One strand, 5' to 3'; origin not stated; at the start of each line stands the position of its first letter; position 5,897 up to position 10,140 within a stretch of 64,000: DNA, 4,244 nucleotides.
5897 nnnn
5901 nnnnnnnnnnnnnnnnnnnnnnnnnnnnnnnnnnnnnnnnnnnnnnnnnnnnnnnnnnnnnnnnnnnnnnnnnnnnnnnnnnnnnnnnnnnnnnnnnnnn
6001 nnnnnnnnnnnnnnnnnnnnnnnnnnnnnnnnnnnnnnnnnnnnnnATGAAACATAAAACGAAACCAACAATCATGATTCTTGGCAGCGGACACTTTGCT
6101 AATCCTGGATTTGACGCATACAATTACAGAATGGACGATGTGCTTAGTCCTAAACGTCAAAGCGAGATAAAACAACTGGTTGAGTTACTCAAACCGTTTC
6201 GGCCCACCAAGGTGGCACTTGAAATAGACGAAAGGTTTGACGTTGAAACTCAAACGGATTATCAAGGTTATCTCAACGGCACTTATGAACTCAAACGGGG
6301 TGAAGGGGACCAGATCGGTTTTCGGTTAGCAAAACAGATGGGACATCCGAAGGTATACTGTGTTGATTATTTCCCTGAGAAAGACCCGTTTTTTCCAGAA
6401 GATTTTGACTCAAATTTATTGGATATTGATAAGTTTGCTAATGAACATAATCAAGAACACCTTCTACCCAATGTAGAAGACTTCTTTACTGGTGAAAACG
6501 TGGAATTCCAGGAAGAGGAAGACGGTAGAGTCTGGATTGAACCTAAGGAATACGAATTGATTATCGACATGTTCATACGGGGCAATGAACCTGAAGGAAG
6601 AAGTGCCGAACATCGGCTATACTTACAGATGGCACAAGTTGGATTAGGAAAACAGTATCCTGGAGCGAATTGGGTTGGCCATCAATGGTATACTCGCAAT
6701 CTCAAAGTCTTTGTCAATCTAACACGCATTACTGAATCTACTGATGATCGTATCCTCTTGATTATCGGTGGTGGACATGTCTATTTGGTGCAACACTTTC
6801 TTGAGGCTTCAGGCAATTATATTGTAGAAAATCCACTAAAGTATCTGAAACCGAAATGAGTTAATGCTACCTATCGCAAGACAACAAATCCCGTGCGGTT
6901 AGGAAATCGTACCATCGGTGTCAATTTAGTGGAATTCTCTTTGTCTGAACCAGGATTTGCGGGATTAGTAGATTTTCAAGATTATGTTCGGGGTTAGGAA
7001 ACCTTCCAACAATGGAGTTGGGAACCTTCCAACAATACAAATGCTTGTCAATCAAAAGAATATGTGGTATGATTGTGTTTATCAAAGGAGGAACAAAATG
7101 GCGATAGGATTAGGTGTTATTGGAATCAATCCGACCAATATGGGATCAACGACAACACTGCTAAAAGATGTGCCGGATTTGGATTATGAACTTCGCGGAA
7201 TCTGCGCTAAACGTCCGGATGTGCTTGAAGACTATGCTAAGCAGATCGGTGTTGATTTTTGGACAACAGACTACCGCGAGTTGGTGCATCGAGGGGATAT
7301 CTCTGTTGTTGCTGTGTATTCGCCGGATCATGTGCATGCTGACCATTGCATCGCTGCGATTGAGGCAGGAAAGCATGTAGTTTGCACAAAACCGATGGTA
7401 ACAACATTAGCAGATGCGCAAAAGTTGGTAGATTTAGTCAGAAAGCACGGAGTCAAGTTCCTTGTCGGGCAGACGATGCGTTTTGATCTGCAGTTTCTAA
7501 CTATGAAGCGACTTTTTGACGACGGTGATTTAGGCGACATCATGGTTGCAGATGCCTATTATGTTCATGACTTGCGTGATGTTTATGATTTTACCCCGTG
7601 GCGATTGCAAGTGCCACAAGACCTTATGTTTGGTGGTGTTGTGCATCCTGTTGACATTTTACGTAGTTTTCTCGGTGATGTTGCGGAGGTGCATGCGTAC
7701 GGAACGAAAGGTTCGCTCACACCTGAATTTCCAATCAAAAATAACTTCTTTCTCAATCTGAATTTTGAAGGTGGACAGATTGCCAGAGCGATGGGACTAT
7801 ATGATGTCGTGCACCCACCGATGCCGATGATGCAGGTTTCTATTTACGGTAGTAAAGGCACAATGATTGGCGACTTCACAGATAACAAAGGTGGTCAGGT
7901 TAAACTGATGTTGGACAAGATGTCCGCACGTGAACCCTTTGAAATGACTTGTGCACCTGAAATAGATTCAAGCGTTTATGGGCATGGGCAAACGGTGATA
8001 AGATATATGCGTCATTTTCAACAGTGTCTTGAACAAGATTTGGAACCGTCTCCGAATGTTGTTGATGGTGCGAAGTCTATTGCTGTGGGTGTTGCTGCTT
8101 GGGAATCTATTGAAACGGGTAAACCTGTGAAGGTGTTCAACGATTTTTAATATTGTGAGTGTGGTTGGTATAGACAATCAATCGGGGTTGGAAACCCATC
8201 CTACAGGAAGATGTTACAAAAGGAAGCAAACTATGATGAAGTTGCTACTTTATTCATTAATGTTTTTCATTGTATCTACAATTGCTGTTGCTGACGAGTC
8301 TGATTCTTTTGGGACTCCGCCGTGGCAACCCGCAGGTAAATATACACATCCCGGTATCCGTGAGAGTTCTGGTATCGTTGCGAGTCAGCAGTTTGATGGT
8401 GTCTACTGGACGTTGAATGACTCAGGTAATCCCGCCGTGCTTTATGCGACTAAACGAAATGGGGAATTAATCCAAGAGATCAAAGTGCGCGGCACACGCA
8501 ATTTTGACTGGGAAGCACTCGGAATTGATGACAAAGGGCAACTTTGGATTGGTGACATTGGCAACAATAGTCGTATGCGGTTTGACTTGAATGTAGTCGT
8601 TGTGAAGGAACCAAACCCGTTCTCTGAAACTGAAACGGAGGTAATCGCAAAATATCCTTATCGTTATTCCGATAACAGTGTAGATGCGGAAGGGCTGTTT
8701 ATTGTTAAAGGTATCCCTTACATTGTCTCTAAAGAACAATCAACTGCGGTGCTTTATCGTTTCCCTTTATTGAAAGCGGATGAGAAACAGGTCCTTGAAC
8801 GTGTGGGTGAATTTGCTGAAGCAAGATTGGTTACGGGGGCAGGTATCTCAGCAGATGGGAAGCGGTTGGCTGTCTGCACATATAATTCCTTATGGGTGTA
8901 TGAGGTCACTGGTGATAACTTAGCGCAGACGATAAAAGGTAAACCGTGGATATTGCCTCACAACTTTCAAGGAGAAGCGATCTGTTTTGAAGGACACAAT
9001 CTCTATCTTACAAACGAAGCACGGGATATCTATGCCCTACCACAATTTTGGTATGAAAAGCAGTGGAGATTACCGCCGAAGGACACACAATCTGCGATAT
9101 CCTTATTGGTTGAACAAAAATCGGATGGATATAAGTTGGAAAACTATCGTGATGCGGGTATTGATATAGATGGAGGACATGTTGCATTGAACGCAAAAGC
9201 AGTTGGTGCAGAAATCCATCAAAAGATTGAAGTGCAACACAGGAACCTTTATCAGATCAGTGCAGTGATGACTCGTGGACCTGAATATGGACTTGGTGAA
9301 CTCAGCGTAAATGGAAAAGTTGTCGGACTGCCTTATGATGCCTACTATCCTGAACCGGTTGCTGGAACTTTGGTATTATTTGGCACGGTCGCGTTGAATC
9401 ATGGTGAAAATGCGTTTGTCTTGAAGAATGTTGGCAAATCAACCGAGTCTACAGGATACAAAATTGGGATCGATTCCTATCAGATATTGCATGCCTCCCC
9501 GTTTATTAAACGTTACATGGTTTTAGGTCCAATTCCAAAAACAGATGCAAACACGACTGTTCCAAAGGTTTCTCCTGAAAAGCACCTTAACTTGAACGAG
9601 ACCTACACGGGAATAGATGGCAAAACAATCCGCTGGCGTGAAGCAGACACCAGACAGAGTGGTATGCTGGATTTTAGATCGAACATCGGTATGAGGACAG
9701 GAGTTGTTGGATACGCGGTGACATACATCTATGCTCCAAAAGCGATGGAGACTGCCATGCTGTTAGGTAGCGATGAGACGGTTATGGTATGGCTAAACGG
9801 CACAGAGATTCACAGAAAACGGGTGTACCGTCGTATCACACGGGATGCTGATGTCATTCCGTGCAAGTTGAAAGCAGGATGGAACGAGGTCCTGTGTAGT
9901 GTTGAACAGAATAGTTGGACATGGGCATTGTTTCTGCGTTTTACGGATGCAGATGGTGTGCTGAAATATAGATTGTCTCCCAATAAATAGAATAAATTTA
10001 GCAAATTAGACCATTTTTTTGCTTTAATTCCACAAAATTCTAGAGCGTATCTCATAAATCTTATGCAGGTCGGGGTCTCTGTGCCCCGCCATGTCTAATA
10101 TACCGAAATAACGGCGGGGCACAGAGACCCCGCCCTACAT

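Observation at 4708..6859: ECF sigma operon with one apparently dead and one intact DUF5694 paralogue, and no anti-sigma gene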

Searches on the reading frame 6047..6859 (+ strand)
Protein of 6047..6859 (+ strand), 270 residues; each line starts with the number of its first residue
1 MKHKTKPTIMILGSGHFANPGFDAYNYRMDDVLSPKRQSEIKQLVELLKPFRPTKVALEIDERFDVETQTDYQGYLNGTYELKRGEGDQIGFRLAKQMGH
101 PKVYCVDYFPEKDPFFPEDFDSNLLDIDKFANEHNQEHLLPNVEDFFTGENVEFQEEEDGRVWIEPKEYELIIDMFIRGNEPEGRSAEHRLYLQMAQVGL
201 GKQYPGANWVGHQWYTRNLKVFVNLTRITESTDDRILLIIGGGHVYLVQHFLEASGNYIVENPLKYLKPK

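Call 3: search_protein_families(library=pfam, proteins=[window:6047-6859:+], max_evalue=0.01)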
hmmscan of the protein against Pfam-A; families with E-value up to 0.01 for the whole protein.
window:6047-6859:+ (270 aa): 1 family
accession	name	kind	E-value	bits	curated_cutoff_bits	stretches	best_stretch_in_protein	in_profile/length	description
PF18950.5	DUF5694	-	1.3e-45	156.5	27.5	1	67-267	4-185/185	Family of unknown function (DUF5694)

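Call 22: search_solved_structures(query=A2, max_evalue=10, show_alignments=3)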
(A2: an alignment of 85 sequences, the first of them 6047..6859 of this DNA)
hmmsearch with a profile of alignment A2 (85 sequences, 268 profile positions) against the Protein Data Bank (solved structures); distinct sequences matched with E-value up to 10: 3.
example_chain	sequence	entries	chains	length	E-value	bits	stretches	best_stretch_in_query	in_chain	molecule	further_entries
6pca_A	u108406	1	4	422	1.3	11.7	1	80-145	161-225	Beta-ketoadipyl-CoA thiolase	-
6pcd_A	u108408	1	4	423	1.3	11.7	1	80-145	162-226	Beta-ketoadipyl-CoA thiolase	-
6pcb_A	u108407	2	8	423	1.3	11.7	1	80-145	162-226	Beta-ketoadipyl-CoA thiolase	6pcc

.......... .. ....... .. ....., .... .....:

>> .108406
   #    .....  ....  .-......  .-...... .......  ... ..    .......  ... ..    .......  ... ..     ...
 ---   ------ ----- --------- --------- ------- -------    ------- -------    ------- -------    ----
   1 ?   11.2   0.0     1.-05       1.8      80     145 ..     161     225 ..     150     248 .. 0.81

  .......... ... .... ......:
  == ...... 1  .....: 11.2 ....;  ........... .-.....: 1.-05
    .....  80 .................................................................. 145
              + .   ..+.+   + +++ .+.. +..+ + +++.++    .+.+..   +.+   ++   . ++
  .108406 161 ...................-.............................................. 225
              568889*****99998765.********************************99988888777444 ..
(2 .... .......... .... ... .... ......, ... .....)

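Call 25: predict_structure(alignment_id=A2)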
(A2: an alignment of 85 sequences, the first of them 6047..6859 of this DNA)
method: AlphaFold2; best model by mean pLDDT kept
length: 270 residues; sequences in the alignment: 85
mean_pLDDT: 91.1   pTM: 0.89
mean pLDDT of the five models: 91.1, 89.7, 88.6, 88.3, 87.5
residues with pLDDT >= 90: 193; 70-90: 66; 50-70: 8; < 50: 3
segments of 3 or more residues with pLDDT < 50: none
pLDDT, mean of each block of 10 residues (from residue 1): 77 85 85 95 97 98 95 98 95 98 92 72 85 91 84 90 91 93 92 92 88 91 97 98 95 98 87
secondary structure, 60 per line:
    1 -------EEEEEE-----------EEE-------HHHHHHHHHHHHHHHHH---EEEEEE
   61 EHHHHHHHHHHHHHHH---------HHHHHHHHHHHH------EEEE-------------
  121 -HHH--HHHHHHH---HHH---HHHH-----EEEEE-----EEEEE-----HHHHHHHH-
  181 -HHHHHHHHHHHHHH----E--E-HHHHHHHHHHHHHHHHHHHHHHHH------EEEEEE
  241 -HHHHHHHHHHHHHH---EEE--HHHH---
elements in order: E8-13 E25-27 H35-51 E55-61 H62-76 H86-97 E104-107 H127-133 H143-146 E152-156 E162-166 H172-179 H182-195 H205-228 E235-240 H242-255 E259-261 H264-267

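Call 29: fold_search(model_id=the predicted structure, library=pdb)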
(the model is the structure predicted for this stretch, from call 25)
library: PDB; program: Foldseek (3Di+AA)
matches with E <= 10: 420; with E <= 0.001: 0
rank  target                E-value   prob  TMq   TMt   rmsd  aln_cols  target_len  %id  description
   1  8b6h_DQ               1.2e-02  0.60  0.28  0.20  16.9       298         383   12  Cryo-EM structure of cytochrome c oxidase dimer (complex IV) from respiratory supercomplex of Tetrahymena thermophila (released 2023-03-29)
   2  6xcs_A                1.9e-02  0.63  0.31  0.22  13.7       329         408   11  Erythromycin esterase mutant EreC H289N in its open conformation (released 2021-02-17)
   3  2wnh_A                5.5e-02  0.20  0.26  0.20  14.5       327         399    7  Crystal Structure Analysis of Klebsiella sp ASR1 Phytase (released 2010-04-28)
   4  2wnh_B                5.5e-02  0.20  0.26  0.19  16.2       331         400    8  Crystal Structure Analysis of Klebsiella sp ASR1 Phytase (released 2010-04-28)
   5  8bqs_DQ               6.6e-02  0.33  0.28  0.21  17.0       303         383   12  Cryo-EM structure of the I-II-III2-IV2 respiratory supercomplex from Tetrahymena thermophila (released 2023-08-23)
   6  3tho_A                9.4e-02  0.08  0.14  0.12  21.2       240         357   12  Crystal structure of Mre11:Rad50 in its ATP/ADP bound state (released 2011-10-12)
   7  7ny6                  1.9e-01  0.08  0.12  0.15  16.3       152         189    8  Crystal structure of the Capsaspora owczarzaki macroH2A macrodomain (released 2021-11-24)
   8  6hm9                  2.3e-01  0.12  0.19  0.19  15.9       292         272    8  Crystal structure of a BA3943 mutant,a CE4 family pseudoenzyme with restored enzymatic activity. (released 2019-10-09)
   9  3qf7_B                3.1e-01  0.06  0.13  0.11  20.4       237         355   12  The Mre11:Rad50 complex forms an ATP dependent molecular clamp in DNA double-strand break repair (released 2011-04-20)
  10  6rmr_B                3.1e-01  0.06  0.20  0.15  17.9       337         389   11  Crystal structure of Escherichia coli periplasmic glucose-1-phosphatase H18D mutant (released 2020-05-13)
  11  6po2_J                3.3e-01  0.03  0.12  0.05  21.2       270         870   13  In situ structure of BTV RNA-dependent RNA polymerase in BTV core (released 2019-08-07)
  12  6hpa                  3.7e-01  0.10  0.18  0.18  15.4       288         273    7  Crystal structure of a BA3943 mutant,a CE4 family pseudoenzyme (released 2019-10-09)
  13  6hvj                  3.7e-01  0.03  0.12  0.09  25.5       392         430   10  Human PFKFB3 in complex with a N-Aryl 6-Aminoquinoxaline inhibitor 3 (released 2018-11-14)
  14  5kiv                  3.9e-01  0.04  0.14  0.14  18.6       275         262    9  Crystal structure of SauMacro (SAV0325) (released 2016-07-13)
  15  1ufq_B                4.2e-01  0.04  0.14  0.17  19.6       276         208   12  Crystal structure of ligand-free human uridine-cytidine kinase 2 (released 2004-05-04)
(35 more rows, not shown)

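Call 31: search_protein_families(library=pfam, proteins=[window:6047-6859:+], max_evalue=10)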
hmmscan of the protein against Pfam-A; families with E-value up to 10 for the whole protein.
window:6047-6859:+ (270 aa): 2 families
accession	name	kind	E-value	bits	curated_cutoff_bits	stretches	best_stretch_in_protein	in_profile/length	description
PF18950.5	DUF5694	-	1.3e-45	156.5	27.5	1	67-267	4-185/185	Family of unknown function (DUF5694)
PF02310.24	B12-binding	-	0.078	13.3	32.1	1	209-258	54-107/121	B12 binding domain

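Call 62: search_protein_representatives(protein=window:6047-6859:+)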
Query: 270 residues. Proteins with E-value up to 0.001 (for the whole library): 1937; up to 1e-10: 1084; up to 1e-30: 151. The best 150 are listed.
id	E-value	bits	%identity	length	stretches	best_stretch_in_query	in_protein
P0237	3.8e-97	341.4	63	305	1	5-268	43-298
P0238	4.1e-94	331.5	59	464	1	5-268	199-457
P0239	8.6e-64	232.0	48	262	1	6-268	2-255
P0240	2.5e-61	223.9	64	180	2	106-253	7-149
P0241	3.1e-56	207.2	45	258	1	4-269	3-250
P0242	1.7e-53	198.2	57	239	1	6-186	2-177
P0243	3.8e-53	197.1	63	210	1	6-166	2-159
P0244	1.1e-52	195.6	59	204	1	7-161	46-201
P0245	9.2e-51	189.2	43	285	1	3-267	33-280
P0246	4.8e-48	180.3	45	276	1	6-266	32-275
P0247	4.2e-45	170.7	44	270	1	5-261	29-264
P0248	7.3e-45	169.9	42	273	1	4-267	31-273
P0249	1.1e-44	169.4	42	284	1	5-267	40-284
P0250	2.9e-44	167.9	32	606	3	9-270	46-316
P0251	3.6e-44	167.6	44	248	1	5-266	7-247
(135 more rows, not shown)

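Call 74: search_protein_families(library=ncbifam, proteins=[window:6047-6859:+], max_evalue=0.001)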
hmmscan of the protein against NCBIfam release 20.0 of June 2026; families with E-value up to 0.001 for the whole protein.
window:6047-6859:+ (270 aa): 0 families

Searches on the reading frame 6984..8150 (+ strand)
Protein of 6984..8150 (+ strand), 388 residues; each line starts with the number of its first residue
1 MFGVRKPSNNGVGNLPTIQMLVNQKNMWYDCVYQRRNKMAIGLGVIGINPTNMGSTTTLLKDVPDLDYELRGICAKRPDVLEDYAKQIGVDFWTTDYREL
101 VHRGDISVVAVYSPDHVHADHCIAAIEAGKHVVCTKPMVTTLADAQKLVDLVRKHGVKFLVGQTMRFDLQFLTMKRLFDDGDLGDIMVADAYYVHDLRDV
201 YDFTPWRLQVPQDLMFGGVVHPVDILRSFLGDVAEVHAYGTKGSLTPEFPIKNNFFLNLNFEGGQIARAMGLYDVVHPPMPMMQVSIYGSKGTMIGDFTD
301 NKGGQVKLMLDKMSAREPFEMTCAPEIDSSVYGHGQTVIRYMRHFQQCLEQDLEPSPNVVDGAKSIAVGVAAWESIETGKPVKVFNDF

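Call 3: search_protein_families(library=pfam, proteins=[window:6984-8150:+], max_evalue=0.01)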
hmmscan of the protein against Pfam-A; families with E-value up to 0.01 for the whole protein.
window:6984-8150:+ (388 aa): 4 families
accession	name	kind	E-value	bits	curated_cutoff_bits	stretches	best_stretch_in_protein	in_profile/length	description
PF01408.29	GFO_IDH_MocA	-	2.3e-21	77.2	24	1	44-162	4-119/120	Oxidoreductase family, NAD-binding Rossmann fold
PF02894.22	GFO_IDH_MocA_C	-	4.5e-16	59.7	22.9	1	175-384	1-218/218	Oxidoreductase family, C-terminal alpha/beta domain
PF22725.1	GFO_IDH_MocA_C3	-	6.2e-13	49.3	27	1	171-294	1-123/124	GFO/IDH/MocA C-terminal domain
PF03447.22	NAD_binding_3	-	2.7e-06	28.5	24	1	55-161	8-115/116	Homoserine dehydrogenase, NAD binding domain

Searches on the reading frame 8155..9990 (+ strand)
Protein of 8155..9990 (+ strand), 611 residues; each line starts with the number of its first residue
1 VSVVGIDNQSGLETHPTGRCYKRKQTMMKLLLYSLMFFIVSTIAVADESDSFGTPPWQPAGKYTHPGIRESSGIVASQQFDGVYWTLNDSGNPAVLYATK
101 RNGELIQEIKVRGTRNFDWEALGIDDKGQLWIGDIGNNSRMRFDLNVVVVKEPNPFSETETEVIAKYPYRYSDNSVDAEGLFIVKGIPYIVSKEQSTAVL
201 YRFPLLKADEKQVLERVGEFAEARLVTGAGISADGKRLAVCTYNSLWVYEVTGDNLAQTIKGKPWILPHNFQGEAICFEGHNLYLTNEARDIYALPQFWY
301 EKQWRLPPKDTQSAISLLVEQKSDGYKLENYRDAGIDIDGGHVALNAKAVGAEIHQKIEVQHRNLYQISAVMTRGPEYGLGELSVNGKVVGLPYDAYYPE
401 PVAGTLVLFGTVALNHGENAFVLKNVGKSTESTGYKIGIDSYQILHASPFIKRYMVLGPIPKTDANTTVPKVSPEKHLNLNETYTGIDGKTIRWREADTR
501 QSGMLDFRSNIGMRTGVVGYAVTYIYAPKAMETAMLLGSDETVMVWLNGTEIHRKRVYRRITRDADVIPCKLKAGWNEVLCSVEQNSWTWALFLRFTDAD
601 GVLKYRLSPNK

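Call 71: search_protein_families(library=pfam, proteins=[window:8155-9990:+], max_evalue=0.001)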
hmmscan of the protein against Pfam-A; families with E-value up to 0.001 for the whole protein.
window:8155-9990:+ (611 aa): 1 family
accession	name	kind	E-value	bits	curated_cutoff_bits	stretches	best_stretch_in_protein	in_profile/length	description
PF13449.12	Phytase-like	-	0.00025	21.5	27.6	0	71-151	6-102/284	Esterase-like activity of phytase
